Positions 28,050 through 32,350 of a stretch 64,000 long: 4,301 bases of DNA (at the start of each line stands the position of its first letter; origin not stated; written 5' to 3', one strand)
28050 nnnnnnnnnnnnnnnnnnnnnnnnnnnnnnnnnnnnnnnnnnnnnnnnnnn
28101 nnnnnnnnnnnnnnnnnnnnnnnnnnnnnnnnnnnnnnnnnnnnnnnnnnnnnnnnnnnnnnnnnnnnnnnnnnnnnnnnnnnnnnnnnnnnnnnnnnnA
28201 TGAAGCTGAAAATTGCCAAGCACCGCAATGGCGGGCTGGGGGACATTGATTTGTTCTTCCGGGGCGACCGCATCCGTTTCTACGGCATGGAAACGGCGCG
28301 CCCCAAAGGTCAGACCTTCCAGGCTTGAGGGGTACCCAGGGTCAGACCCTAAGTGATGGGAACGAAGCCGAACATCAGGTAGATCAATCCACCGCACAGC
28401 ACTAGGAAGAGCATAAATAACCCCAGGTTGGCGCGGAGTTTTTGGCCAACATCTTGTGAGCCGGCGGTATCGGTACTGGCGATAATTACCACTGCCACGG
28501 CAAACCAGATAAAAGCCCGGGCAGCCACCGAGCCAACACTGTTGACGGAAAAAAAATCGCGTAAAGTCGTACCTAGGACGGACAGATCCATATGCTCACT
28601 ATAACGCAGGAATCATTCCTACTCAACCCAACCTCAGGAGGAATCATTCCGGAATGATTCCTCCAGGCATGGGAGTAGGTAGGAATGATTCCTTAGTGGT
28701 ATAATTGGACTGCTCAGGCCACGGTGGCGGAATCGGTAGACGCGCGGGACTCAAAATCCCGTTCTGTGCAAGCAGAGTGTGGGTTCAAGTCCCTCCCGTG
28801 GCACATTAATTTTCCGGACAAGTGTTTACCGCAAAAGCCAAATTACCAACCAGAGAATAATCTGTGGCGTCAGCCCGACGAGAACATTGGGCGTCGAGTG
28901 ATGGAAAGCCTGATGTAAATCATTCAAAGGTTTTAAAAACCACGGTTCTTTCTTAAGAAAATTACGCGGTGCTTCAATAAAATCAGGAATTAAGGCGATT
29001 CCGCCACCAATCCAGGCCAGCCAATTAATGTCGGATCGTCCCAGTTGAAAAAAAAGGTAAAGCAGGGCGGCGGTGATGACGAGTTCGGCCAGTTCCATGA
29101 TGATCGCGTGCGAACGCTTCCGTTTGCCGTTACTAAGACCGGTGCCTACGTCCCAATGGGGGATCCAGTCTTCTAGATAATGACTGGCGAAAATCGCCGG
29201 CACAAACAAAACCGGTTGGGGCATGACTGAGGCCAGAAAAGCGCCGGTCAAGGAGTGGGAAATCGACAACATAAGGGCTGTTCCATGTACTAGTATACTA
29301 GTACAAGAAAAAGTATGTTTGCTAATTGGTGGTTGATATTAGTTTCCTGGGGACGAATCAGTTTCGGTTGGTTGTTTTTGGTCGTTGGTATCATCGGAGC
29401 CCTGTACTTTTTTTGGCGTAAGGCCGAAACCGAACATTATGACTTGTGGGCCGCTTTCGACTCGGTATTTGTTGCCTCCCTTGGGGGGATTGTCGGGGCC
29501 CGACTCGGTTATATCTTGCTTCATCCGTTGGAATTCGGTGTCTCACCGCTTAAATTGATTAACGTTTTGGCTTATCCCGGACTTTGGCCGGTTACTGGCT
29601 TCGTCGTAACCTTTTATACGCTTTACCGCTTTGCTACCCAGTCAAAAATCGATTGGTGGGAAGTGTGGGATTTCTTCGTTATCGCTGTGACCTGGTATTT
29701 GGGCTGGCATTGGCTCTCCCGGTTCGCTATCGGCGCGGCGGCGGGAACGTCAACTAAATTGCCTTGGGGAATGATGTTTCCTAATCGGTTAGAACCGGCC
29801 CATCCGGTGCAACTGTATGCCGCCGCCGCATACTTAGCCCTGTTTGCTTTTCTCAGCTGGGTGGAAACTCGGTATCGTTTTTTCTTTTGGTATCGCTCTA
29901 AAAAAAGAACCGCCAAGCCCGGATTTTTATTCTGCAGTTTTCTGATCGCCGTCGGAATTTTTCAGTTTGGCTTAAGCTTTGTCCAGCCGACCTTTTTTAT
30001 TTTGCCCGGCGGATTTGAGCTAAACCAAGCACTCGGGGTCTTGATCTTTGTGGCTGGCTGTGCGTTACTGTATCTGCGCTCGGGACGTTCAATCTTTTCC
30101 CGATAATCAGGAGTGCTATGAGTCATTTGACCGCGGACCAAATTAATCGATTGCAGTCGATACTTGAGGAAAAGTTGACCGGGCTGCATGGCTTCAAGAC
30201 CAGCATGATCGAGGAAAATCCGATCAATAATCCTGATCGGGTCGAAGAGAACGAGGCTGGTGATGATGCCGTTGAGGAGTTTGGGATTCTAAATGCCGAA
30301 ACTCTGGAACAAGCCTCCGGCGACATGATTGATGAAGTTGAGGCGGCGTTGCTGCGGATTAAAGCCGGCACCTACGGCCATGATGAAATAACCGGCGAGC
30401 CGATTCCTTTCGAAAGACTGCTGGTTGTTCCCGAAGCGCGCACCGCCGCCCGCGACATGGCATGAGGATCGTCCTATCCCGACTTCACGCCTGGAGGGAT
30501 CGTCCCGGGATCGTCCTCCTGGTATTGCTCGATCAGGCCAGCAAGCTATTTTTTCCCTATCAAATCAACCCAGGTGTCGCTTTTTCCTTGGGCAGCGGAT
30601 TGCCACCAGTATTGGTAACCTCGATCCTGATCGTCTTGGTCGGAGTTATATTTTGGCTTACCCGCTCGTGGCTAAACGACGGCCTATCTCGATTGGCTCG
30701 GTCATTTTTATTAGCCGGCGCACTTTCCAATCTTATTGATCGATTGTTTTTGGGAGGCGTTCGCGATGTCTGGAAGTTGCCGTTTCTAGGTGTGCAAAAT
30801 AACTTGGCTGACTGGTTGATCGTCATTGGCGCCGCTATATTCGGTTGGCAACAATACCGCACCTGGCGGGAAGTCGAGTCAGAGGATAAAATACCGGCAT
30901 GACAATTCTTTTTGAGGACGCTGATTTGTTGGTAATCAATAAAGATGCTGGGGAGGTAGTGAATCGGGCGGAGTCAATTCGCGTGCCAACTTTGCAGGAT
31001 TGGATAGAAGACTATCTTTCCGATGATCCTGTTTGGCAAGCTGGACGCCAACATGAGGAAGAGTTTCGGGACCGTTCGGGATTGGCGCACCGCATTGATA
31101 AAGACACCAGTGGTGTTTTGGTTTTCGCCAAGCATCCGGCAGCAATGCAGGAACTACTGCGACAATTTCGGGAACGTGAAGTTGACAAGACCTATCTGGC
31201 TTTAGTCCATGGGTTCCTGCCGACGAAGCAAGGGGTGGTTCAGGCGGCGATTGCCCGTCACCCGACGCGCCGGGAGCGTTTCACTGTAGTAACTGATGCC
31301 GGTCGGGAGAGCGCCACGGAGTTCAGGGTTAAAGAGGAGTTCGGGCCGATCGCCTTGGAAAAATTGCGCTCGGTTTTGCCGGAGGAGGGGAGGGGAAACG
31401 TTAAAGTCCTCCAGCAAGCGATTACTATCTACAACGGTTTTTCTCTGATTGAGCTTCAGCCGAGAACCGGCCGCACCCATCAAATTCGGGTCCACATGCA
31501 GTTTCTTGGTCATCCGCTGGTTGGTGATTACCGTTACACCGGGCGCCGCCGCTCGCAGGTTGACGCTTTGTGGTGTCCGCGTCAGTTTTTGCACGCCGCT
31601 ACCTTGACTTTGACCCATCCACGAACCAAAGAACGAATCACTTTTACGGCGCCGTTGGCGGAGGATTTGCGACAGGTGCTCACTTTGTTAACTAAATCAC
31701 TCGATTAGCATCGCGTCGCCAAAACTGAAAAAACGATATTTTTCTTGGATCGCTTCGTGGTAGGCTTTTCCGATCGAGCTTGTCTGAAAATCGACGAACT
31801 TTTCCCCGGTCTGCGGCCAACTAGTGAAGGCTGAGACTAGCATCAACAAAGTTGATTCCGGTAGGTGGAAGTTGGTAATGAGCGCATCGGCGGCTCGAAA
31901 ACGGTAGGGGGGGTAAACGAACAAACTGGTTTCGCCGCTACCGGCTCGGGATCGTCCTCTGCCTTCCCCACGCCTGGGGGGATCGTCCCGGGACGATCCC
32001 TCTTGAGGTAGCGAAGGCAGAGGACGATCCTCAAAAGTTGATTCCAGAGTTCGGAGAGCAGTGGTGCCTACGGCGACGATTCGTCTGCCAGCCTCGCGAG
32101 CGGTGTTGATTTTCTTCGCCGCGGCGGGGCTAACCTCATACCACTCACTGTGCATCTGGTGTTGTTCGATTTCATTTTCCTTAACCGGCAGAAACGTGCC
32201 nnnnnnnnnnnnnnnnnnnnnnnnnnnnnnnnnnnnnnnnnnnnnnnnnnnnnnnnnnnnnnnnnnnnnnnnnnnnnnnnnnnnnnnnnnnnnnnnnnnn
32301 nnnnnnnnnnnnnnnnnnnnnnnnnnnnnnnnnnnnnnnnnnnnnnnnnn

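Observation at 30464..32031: Palindromic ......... mini-element inserted in frame into queA, with related copies in lspA and upstream of rpsU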

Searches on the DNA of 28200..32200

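Call 80: search_rna_families(source=window, start=28200, end=32200, threshold=evalue, max_evalue=1)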
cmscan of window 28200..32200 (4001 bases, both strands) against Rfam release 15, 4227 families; matches with E-value up to 1: 7.
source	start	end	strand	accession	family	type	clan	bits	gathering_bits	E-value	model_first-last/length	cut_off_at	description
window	28718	28803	+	RF00005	tRNA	Gene; tRNA;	CL00001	57.3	29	6e-11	1-71/71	no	tRNA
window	31949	32030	-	RF03452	mir-3121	Gene; miRNA;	-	22.7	108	0.11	1-77/77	no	mir-3121 microRNA precursor family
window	28606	28664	-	RF02984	DUF3800-X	Gene; sRNA;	-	21.4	38.2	0.55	1-73/73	no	DUF3800-X RNA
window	31949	32030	+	RF03452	mir-3121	Gene; miRNA;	-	21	108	0.37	1-77/77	no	mir-3121 microRNA precursor family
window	30375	30448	+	RF01641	ceN53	Gene; snRNA; snoRNA; CD-box;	-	21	50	0.77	1-74/74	no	Caenorhabditis snoRNA ceN53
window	32170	32200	-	RF01747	msiK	Cis-reg;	-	19.4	33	0.25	30-60/60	5'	msiK RNA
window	28924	28966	+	RF00032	Histone3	Cis-reg;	-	18.2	34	0.23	1-46/46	no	Histone 3' UTR stem-loop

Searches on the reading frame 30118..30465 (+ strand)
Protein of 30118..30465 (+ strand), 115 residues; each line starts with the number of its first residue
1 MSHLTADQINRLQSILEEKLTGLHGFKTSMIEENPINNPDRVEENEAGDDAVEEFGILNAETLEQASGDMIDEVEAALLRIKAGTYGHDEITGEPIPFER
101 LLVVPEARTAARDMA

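Call 72: search_protein_families(library=pfam, proteins=[window:30118-30465:+], max_evalue=0.001)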
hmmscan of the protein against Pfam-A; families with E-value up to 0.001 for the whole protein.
window:30118-30465:+ (115 aa): 1 family
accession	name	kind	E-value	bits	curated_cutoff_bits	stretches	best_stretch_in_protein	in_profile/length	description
PF01258.23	zf-dskA_traR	-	0.00098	19.5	24.9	0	85-108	2-25/36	Prokaryotic dksA/traR C4-type zinc finger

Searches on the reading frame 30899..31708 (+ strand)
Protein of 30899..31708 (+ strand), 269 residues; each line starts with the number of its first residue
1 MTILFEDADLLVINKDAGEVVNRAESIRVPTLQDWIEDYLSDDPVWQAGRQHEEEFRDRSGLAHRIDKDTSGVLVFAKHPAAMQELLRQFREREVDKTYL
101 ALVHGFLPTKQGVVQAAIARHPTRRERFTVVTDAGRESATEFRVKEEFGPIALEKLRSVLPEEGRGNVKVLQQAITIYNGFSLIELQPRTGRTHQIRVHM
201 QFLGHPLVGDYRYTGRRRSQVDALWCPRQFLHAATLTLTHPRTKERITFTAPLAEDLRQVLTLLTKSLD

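Call 38: list_cluster_members(proteins=[P0001, window:30899-31708:+, window:30462-30902:+])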
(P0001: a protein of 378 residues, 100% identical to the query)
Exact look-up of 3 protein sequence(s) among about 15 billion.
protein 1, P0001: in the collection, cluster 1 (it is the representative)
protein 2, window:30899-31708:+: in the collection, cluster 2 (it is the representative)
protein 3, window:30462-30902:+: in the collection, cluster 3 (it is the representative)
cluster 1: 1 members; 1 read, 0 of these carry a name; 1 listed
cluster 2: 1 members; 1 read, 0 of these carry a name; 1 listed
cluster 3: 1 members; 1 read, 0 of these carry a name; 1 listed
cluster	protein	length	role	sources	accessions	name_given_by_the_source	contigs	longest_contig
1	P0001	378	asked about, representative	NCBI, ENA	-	-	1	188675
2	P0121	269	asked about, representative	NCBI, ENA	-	-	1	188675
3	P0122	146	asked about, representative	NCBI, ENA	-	-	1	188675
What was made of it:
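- Checked: It lies within the first 18 codons of the annotated lspA (exact protein P0122, call 38).
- All window proteins checked are singletons in public collections (call 38).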
